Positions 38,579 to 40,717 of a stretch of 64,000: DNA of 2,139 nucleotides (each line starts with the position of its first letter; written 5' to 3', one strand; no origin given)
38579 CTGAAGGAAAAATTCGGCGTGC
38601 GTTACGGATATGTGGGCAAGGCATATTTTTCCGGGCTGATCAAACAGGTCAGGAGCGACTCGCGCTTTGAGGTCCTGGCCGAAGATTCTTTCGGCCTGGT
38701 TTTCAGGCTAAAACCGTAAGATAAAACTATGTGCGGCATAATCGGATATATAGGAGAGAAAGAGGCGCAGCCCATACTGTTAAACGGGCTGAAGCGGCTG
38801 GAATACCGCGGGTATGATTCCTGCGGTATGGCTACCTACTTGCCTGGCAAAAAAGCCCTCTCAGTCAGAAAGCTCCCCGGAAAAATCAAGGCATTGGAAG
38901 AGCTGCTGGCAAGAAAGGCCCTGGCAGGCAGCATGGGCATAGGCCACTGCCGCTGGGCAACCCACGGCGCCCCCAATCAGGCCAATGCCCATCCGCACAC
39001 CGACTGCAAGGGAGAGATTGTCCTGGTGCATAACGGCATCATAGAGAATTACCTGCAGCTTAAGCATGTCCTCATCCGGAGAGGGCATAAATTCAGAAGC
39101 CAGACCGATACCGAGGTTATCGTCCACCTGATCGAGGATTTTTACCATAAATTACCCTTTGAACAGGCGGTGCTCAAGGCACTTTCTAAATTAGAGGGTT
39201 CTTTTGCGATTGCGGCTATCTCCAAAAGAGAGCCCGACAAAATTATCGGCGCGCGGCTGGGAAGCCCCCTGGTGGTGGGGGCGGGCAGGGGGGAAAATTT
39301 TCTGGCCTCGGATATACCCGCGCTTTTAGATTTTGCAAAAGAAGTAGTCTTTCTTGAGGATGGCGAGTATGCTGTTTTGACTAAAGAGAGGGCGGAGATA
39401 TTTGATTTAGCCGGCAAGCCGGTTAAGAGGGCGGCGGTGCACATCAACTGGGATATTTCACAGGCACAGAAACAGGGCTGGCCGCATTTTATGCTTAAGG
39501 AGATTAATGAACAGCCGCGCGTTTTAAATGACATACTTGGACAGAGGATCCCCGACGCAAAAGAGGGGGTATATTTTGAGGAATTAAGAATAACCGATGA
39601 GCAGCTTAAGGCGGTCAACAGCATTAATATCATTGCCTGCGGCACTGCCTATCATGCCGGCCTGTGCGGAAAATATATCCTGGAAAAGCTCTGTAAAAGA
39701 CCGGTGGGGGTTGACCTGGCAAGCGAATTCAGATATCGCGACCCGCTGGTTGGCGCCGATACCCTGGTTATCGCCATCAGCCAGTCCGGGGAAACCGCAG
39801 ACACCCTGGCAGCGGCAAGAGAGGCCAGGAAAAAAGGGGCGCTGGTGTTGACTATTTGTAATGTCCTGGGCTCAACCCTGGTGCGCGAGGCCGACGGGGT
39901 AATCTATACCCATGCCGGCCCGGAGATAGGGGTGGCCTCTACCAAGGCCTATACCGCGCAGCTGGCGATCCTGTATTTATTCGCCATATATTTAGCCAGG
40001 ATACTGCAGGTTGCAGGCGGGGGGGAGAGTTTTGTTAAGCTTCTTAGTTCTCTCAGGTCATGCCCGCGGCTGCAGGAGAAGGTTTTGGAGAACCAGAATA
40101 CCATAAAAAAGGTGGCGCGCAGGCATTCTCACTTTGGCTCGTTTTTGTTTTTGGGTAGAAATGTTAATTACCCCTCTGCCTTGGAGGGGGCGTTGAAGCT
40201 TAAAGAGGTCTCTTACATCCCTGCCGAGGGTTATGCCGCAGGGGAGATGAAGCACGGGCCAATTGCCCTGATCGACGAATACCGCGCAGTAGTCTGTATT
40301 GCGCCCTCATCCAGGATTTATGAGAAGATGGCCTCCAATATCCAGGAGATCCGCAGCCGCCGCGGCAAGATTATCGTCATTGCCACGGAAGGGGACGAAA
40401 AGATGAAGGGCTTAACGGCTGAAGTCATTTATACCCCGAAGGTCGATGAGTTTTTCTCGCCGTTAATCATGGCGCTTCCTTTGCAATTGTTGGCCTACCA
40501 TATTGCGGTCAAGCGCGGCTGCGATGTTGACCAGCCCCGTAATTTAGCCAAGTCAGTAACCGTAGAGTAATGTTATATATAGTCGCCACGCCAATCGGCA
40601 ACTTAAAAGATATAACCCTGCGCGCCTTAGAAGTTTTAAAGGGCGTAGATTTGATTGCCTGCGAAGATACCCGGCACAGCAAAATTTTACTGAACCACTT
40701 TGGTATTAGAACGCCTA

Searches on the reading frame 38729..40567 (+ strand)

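Call 20: search_protein_families(library=pfam, proteins=[window:38729-40567:+], max_evalue=0.001)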
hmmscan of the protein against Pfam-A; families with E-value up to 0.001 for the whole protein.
window:38729-40567:+ (613 aa): 4 families
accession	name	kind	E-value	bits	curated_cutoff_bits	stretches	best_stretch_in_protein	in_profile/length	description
PF01380.27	SIS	-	9.9e-56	187.6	25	2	295-420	4-130/131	SIS domain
PF13522.11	GATase_6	-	3.8e-21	75.9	27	1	66-185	9-120/130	Glutamine amidotransferase domain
PF13537.11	GATase_7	-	6.5e-17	62.1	25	1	84-200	10-122/123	Glutamine amidotransferase domain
PF13230.11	GATase_4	-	0.00024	20.6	23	1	32-139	36-142/272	Glutamine amidotransferases class-II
